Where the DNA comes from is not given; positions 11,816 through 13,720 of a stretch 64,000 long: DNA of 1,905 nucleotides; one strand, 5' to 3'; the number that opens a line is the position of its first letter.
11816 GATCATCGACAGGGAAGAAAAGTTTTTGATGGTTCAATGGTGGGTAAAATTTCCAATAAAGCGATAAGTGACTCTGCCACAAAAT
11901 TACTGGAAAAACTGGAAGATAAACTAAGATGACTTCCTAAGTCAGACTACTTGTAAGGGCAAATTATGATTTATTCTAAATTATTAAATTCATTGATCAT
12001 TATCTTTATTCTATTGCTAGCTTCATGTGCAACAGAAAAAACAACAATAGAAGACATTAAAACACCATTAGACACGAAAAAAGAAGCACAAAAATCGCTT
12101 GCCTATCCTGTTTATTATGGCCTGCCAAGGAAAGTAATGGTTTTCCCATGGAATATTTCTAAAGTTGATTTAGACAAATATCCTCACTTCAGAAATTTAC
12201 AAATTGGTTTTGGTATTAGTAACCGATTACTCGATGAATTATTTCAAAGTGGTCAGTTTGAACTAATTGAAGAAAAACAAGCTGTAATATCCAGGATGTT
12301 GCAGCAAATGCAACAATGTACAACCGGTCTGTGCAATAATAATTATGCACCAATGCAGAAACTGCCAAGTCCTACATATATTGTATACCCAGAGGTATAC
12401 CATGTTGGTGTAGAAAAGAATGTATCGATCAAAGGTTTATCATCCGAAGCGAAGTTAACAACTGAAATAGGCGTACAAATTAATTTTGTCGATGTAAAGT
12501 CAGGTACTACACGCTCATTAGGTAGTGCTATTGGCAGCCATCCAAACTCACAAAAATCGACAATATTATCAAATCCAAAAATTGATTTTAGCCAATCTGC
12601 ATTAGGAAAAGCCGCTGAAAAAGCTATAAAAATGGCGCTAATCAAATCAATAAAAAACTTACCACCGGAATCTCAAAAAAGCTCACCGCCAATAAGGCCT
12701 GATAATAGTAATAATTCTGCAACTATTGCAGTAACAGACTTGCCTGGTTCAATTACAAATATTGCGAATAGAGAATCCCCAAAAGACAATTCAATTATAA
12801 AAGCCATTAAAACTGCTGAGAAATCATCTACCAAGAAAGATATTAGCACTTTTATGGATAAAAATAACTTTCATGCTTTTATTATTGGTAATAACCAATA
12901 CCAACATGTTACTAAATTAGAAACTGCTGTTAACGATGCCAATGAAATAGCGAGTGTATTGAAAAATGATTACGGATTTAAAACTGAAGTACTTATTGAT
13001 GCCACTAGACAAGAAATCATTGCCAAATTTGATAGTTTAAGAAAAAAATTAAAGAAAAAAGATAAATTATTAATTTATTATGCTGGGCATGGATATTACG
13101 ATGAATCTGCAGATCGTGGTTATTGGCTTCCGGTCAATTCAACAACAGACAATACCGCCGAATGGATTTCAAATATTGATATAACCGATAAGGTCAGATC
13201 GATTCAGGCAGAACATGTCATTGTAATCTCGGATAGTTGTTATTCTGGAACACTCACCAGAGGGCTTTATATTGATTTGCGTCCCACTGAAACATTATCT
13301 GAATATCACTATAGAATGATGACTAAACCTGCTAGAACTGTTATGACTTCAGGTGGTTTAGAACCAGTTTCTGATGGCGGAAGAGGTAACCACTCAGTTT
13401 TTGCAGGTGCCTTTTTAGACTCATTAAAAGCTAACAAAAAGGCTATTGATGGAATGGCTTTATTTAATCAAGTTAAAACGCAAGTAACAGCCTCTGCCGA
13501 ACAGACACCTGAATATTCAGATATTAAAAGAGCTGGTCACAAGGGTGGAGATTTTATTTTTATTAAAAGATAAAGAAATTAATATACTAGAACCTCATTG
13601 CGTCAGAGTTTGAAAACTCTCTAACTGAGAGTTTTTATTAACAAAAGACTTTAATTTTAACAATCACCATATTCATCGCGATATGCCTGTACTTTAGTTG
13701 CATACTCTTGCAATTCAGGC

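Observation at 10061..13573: Envelope operon: autotransporter-like barrel, CsgG-like protein, and CsgG-like lipoprotein fused to a caspase (C14) domain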

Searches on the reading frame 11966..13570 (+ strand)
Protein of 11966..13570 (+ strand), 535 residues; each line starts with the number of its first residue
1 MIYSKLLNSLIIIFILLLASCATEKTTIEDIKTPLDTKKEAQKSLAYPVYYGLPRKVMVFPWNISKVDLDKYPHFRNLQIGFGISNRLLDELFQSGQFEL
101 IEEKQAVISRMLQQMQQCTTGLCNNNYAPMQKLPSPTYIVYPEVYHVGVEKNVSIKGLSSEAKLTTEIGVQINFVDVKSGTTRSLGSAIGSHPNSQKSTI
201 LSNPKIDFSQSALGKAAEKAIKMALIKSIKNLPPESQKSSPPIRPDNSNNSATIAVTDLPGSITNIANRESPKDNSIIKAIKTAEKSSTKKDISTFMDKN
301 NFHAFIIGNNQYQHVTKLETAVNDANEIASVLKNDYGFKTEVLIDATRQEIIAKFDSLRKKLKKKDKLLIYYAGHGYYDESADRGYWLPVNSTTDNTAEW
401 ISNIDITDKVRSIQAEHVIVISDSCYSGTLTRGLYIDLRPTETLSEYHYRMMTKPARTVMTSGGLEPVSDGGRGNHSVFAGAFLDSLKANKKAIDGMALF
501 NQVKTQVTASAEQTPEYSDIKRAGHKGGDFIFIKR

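Call 3: search_protein_families(library=pfam, proteins=[window:11966-13570:+], max_evalue=1)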
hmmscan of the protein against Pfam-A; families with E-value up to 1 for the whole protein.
window:11966-13570:+ (535 aa): 6 families
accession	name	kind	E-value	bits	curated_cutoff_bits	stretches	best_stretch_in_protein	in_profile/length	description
PF00656.27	Peptidase_C14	-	4.9e-28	98.8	21.4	1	303-518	3-224/233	Caspase domain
PF14538.11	Raptor_N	-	0.0018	18.6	27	1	327-431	46-148/151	Raptor N-terminal CASPase like domain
PF09015.16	NgoMIV_restric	-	0.027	14.1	23.2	1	306-345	94-133/275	NgoMIV restriction enzyme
PF24531.2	ANC1_spectrin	-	0.11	13.4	27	1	310-364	25-80/95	Nuclear anchorage protein 1, spectrin repeat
PF03783.19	CsgG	-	0.15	11.7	20.8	0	79-181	35-141/210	Curli production assembly/transport component CsgG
PF00435.27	Spectrin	-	0.21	12.6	29.9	1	317-369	52-103/105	Spectrin repeat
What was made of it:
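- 12098..12670 (+): CsgG-family module (aa 45-235). Pfam CsgG scores only 11.7 bits, below the 20.8 cut-off (call 3).
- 12872..13519 (+): Peptidase_C14 (caspase/paracaspase-like) domain, aa 303-518; His375 codon 13088-13090, Asp423, Cys425 codon 13238-13240. Pfam E 4.9e-28 (call 3).
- On Peptidase C14 (caspase, paracaspase, metacaspase): 98.8 bits against a cut-off of 21.4, aa 303-518, profile positions 3-224 of 233 (call 3).
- C14 domain: Pfam E 4.9e-28 (call 3).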

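Call 4: search_protein_families(library=ncbifam, proteins=[window:11966-13570:+], max_evalue=1)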
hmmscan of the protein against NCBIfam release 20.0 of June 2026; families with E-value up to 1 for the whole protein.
window:11966-13570:+ (535 aa): 1 family
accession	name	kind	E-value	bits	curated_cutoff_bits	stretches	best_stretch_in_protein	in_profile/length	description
NF047832.1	caspase_w_EACC1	subfamily_domain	1.8e-20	73.4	140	1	303-509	2-206/211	caspase, EACC1-associated type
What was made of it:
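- On NCBIfam caspase_w_EACC1 (NF047832): 73.4 bits against a cut-off of 140 (call 4).
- NCBIfam caspase_w_EACC1 scores below its cut-off, 73 against 140 bits (call 4).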

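Call 5: search_protein_families(library=padloc, proteins=[window:11966-13570:+], max_evalue=1)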
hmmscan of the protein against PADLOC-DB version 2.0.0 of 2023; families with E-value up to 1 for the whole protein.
window:11966-13570:+ (535 aa): 1 family
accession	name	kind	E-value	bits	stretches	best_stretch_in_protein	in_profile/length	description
PDLC02987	caspase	-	2.3e-14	51.4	1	301-438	2-141/453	-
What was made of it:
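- There is a generic hit to a PADLOC 'caspase' model at E 2.3e-14 (call 5).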

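Call 6: find_homologous_proteins(query=window:11966-13570:+)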
Query window:11966-13570:+ (535 aa): 5533 proteins with E <= 0.001 among 8000 candidates; the best 120 are listed.
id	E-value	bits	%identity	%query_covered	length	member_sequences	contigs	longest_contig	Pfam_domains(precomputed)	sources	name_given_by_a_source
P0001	0.0e+0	1193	100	100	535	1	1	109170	PF00656.28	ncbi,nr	ncbi:MAG: caspase family protein [Gammaproteobacteria bacterium]|nr:caspase family protein [Gammapro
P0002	4.7e-219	746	64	99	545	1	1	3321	PF00656.28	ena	-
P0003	8.5e-197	673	57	100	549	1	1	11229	PF00656.28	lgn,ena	-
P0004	8.9e-163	561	49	100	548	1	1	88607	PF00656.28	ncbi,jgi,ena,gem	-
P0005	9.9e-145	501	46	96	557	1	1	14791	PF00656.28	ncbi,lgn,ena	-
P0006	1.4e-144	501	47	98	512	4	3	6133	PF00656.28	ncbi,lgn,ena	-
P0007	3.4e-137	476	47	98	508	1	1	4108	PF00656.28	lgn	-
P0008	2.4e-126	441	44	97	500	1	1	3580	PF00656.28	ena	-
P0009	1.5e-111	392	43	45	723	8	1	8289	PF00656.28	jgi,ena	jgi:hypothetical protein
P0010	1.9e-108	382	49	44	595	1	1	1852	PF00656.28,PF09136.17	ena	-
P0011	4.9e-103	364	42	45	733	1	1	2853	PF00656.28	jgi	jgi:ERCC4-type nuclease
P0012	3.9e-102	361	50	45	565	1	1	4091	PF00656.28,PF14538.12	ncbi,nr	ncbi:MAG: caspase family protein, partial [Nitrospinae bacterium]|nr:caspase family protein [Nitrosp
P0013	2.0e-85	306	55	48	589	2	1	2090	PF13431.13,PF00656.28,PF00595.30,PF13180.13,PF00515.35,PF13424.13,PF21033.5,PF13432.13,PF13428.13,PF13181.13,PF07719.24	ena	-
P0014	6.6e-84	301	54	45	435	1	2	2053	PF00656.28,PF00595.30,PF13180.13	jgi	-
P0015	8.2e-84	300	52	44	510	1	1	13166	PF00656.28,PF12770.13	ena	-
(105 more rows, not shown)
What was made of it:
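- Closest known: MALT1 paracaspase and bacterial secreted C14 proteins. Same: The C14 domain is 50-55% identical to thousands of such bacterial proteins (call 6).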

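Call 7: find_encoding_contigs(protein=P0004, flank=6000, max_places=3)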
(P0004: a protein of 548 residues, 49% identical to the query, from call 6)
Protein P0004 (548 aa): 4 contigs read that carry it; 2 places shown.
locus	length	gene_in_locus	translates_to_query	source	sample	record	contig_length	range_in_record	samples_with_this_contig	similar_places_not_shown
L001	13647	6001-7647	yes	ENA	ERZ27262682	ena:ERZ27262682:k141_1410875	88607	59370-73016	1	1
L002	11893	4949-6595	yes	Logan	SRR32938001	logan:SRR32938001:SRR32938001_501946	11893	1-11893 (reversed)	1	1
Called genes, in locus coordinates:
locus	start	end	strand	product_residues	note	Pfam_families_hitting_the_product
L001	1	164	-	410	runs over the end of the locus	-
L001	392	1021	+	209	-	PF11813:DUF3334, PF13690:CheX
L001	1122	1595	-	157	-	-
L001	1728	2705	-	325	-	PF04055:Radical_SAM, PF06463:Mob_synth_C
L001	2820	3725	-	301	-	PF01370:Epimerase (weak)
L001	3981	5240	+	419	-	-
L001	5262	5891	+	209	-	-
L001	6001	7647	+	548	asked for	PF00656:Peptidase_C14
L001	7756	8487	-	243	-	PF18912:DZR_2, PF00156:Pribosyltran (weak)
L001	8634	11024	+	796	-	PF01804:Penicil_amidase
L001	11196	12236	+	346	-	PF04055:Radical_SAM, PF06968:BATS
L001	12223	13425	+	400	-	PF00155:Aminotran_1_2, PF01212:Beta_elim_lyase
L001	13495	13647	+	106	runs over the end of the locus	PF00581:Rhodanese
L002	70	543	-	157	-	-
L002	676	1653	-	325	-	PF04055:Radical_SAM, PF06463:Mob_synth_C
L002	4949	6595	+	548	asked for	PF00656:Peptidase_C14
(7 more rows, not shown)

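Call 8: find_encoding_contigs(protein=P0003, flank=6000, max_places=3)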
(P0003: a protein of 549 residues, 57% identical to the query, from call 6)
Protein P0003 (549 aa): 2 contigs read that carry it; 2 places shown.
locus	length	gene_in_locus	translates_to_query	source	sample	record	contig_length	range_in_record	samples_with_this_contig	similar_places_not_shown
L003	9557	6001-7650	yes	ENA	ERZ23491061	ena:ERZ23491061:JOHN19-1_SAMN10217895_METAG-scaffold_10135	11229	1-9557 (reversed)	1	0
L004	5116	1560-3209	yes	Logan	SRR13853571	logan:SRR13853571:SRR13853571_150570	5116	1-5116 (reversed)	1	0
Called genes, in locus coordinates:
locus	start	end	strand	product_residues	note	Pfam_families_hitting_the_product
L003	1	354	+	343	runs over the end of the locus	PF00106:adh_short, PF01073:3Beta_HSD, PF01370:Epimerase, PF02719:Polysacc_synt_2, PF04321:RmlD_sub_bind, PF08659:KR, PF13460:NAD_binding_10, PF16363:GDP_Man_Dehyd, +2 more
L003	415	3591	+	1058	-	PF23409:Beta-prop_EML, PF24796:WDR55, PF24805:EIF3I, PF24807:WD40_CDC20-Fz, PF24814:WD40_Prp19, PF24817:WD40_WDHD1_1st, PF25172:Beta-prop_WDR3_2nd, PF25174:Beta-prop_THOC3, +133 more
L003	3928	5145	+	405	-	-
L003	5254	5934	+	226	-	-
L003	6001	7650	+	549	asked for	PF00656:Peptidase_C14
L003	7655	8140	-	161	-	PF01451:LMWPc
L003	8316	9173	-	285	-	PF04542:Sigma70_r2, PF04545:Sigma70_r4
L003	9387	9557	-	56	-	?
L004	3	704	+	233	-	?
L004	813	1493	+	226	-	-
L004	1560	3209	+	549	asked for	PF00656:Peptidase_C14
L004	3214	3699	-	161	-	PF01451:LMWPc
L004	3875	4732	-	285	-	PF04542:Sigma70_r2, PF04545:Sigma70_r4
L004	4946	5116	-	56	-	?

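Call 9: find_encoding_contigs(protein=P0005, flank=6000, max_places=3)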
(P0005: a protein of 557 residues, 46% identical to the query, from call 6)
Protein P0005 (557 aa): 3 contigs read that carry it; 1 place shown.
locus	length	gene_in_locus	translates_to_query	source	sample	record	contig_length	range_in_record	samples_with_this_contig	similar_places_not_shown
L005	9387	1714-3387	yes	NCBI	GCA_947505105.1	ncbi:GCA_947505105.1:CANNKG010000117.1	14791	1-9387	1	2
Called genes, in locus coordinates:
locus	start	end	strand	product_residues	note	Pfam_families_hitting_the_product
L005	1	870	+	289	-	?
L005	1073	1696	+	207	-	-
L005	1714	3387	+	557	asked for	PF00656:Peptidase_C14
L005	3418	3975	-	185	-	-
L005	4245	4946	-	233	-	-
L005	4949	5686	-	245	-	PF10988:DUF2807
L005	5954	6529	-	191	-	PF00691:OmpA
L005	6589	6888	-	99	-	-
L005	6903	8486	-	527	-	PF14326:DUF4384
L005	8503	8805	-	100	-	-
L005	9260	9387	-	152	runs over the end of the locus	-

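Call 11: find_encoding_contigs(protein=P0006, flank=6000, max_places=3)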
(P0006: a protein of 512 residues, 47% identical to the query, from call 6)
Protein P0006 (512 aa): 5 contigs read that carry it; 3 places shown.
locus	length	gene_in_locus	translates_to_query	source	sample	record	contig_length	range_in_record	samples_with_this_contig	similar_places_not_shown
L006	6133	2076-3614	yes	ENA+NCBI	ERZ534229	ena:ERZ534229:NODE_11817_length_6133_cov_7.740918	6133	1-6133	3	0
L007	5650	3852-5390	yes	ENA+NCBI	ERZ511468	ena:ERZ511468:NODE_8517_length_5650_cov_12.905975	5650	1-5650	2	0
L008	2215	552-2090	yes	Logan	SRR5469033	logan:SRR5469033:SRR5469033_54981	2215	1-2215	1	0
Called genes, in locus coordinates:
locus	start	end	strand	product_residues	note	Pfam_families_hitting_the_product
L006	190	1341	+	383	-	-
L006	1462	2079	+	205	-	-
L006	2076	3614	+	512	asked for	PF00656:Peptidase_C14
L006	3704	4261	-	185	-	PF13302:Acetyltransf_3 (weak), PF00583:Acetyltransf_1, PF13673:Acetyltransf_10, PF13508:Acetyltransf_7, PF08445:FR47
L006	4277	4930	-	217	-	PF03167:UDG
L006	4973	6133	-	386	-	?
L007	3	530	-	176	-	?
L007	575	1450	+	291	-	PF01430:HSP33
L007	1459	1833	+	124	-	PF00313:CSD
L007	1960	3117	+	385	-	-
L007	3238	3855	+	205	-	-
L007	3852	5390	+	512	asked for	PF00656:Peptidase_C14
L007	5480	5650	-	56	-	?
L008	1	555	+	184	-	?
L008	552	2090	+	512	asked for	PF00656:Peptidase_C14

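Call 12: find_encoding_contigs(protein=P0007, flank=6000, max_places=2)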
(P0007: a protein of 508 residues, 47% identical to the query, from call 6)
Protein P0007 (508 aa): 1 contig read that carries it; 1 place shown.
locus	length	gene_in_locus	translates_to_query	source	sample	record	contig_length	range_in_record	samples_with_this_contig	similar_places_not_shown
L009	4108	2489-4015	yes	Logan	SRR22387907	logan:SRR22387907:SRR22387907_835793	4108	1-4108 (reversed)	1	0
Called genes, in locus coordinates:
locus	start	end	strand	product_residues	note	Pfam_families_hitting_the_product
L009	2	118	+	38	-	?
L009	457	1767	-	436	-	-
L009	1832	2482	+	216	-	-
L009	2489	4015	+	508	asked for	PF00656:Peptidase_C14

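Call 13: find_encoding_contigs(protein=P0008, flank=6000, max_places=2)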
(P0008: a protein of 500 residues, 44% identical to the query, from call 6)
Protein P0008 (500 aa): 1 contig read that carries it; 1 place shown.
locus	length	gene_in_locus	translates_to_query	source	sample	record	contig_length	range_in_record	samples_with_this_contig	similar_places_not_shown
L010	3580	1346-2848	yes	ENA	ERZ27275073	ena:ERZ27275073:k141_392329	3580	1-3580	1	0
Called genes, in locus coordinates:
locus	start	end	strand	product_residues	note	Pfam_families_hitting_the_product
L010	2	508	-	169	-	?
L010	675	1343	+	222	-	-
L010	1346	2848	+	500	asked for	PF00656:Peptidase_C14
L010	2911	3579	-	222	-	?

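Call 80: search_solved_structures(query=A6, max_evalue=0.001, show_alignments=4)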
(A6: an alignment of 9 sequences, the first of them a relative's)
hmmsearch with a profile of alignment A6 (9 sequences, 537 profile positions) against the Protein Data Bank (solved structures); distinct sequences matched with E-value up to 0.001: 32.
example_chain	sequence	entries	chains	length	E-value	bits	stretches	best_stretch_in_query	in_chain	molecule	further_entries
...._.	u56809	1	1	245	2.4e-15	59.5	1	292-428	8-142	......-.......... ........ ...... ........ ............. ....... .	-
6f7i_A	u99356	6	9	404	7.4e-15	57.9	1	292-428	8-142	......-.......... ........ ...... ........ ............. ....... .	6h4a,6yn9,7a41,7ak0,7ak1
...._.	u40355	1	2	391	1.9e-14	56.6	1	301-428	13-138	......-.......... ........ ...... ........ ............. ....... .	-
8v4x_A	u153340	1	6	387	1.9e-14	56.6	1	301-428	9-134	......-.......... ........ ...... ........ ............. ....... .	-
3v55_A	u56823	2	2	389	2e-14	56.5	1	301-428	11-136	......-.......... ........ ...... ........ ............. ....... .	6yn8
9mkc_A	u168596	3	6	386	2.1e-14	56.5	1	301-428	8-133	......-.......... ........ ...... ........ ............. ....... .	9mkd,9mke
4i1p_A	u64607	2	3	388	2.2e-14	56.4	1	301-428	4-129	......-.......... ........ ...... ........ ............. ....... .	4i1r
7pav_A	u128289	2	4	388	2.2e-14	56.4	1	301-428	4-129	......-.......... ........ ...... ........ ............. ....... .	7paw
3uo8_B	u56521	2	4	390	2.3e-14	56.3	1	301-428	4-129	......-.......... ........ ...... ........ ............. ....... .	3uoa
3v4l_A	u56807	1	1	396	1.4e-13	53.7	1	299-428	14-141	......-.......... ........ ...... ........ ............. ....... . homolog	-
4f6o_A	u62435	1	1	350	6.2e-08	35.1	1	294-384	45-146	Metacaspase-1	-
4f6p_A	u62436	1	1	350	1.4e-07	33.9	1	294-382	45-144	Metacaspase-1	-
8wra_A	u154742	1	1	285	9e-07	31.3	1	288-506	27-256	Caspase-1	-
9wz6_A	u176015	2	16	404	1.6e-06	30.4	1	282-506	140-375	Caspase-1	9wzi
3e4c_A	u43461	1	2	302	2.6e-06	29.7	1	283-505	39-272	Caspase-1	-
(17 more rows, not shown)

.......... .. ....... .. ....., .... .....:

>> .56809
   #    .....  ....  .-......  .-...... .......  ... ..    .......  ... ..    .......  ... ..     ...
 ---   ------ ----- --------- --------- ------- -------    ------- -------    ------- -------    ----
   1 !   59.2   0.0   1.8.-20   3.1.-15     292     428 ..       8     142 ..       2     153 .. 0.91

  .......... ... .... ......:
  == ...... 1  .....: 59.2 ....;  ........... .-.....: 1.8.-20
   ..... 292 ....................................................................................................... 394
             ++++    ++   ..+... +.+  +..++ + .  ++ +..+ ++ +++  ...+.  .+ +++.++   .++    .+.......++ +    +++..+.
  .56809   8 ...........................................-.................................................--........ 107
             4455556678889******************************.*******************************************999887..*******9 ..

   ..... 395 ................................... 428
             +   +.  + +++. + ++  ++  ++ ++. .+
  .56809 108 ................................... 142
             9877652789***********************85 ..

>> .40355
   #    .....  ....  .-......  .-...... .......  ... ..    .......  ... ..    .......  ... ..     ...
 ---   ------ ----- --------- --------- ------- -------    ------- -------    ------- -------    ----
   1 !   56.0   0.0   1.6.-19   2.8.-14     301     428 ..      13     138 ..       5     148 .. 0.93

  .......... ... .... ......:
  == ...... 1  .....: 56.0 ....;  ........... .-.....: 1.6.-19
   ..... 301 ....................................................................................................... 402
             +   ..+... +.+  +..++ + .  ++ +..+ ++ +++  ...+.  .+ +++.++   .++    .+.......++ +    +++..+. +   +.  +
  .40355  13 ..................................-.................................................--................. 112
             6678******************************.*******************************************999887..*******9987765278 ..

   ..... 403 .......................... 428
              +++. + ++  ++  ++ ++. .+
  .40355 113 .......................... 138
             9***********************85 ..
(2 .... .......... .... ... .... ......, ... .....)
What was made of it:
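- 12872..13519 (+): The family profile hits MALT1 at E 2.4e-15 with both dyad motifs aligned (call 80).
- On Peptidase C14 (caspase, paracaspase, metacaspase): The family profile aligns LiYYAGHgy with MALT1 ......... and vvaDsCfs with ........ (call 80).
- The dyad and D-x-C align with MALT1 'YYAGHGY' and 'LDMCRK' (call 80).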
